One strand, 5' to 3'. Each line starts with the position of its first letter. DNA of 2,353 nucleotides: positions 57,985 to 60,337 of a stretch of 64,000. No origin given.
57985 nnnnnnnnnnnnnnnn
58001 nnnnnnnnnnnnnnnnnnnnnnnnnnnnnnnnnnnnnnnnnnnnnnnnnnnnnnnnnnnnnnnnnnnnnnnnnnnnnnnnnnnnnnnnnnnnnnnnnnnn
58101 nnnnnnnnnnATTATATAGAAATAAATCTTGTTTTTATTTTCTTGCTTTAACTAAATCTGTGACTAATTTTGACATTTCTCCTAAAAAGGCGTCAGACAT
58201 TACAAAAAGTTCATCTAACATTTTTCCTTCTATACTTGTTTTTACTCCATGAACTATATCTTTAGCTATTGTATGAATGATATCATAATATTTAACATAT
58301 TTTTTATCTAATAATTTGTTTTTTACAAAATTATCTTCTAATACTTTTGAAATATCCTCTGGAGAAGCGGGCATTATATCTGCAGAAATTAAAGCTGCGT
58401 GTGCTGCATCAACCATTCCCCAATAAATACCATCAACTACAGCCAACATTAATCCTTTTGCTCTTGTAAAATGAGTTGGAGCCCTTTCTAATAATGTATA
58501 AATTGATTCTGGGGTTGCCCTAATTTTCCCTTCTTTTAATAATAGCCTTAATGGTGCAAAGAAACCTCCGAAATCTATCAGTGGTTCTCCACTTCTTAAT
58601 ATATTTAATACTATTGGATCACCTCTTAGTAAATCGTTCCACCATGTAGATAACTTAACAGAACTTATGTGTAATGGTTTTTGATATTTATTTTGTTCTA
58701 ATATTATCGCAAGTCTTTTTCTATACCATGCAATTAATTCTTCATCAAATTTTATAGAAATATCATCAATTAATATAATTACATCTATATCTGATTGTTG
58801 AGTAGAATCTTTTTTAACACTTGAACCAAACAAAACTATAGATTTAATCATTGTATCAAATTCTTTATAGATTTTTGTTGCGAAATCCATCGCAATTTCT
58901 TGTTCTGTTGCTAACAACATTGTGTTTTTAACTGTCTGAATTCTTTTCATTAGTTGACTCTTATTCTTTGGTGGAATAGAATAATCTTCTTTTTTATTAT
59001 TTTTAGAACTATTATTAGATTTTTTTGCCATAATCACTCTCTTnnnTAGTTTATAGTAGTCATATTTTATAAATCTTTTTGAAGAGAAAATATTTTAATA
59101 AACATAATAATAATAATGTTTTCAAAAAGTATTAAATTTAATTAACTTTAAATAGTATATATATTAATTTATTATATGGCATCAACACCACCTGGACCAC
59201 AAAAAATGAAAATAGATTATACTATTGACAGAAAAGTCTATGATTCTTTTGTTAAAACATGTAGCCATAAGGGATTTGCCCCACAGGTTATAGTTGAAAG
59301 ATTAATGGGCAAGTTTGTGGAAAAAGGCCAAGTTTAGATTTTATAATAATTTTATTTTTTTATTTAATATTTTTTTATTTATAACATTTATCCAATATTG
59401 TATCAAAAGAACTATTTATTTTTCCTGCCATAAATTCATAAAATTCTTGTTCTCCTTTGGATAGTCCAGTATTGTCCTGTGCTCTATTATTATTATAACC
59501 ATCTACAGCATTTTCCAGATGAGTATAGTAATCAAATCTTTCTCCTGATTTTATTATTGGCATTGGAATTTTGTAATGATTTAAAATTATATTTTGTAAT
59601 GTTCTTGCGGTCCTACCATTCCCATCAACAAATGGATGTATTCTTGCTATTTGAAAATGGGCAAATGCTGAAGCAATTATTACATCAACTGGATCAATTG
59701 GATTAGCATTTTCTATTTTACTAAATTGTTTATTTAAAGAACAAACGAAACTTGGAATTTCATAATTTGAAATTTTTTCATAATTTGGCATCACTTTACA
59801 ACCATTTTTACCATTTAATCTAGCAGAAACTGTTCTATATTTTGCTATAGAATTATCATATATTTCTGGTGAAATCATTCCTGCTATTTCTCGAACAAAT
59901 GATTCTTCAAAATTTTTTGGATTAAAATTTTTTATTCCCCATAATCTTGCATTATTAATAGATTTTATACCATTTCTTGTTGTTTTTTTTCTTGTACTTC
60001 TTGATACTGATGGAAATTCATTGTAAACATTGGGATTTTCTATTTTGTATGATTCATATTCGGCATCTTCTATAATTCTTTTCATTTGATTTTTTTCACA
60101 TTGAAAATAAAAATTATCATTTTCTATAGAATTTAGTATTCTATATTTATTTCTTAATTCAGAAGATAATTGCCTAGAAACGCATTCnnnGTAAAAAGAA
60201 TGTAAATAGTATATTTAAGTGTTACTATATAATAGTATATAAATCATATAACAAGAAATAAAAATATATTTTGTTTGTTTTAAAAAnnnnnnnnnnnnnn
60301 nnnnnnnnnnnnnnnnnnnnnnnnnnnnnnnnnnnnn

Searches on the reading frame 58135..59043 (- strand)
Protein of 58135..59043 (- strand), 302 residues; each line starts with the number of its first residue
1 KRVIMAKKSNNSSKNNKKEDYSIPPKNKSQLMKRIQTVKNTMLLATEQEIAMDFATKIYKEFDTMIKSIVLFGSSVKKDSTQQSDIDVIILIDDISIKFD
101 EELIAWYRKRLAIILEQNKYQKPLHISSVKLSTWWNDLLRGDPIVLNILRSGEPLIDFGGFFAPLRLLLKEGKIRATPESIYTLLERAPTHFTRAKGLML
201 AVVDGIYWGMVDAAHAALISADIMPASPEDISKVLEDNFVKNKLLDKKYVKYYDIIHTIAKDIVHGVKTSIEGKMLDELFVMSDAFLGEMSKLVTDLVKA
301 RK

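Call 59: search_protein_families(library=pfam, max_evalue=0.0001, proteins=[window:58135-59043:-])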
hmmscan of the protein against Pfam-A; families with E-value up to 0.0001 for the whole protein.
window:58135-59043:- (302 aa): 2 families
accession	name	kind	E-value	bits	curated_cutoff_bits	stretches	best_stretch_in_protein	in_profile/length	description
PF18765.7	Polbeta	-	4.9e-07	30.3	26.9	1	64-102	11-48/93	Polymerase beta, Nucleotidyltransferase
PF01909.29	NTP_transf_2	-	7.5e-07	29.9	21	1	59-96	8-44/93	Nucleotidyltransferase domain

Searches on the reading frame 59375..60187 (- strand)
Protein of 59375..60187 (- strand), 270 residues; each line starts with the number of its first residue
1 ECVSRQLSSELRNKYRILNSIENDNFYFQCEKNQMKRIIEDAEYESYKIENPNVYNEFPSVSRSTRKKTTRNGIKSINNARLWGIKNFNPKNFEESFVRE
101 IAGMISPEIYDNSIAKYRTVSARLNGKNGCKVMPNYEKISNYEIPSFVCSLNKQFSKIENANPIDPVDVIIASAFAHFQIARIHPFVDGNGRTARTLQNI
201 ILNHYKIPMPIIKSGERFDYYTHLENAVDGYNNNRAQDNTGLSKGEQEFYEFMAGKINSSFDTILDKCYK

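Call 59: search_protein_families(library=pfam, max_evalue=0.0001, proteins=[window:59375-60187:-])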
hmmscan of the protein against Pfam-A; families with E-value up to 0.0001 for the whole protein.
window:59375-60187:- (270 aa): 1 family
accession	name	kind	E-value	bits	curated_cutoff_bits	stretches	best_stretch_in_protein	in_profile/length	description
PF02661.23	Fic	-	4.7e-14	53.4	24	1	93-202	2-93/93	Fic/DOC family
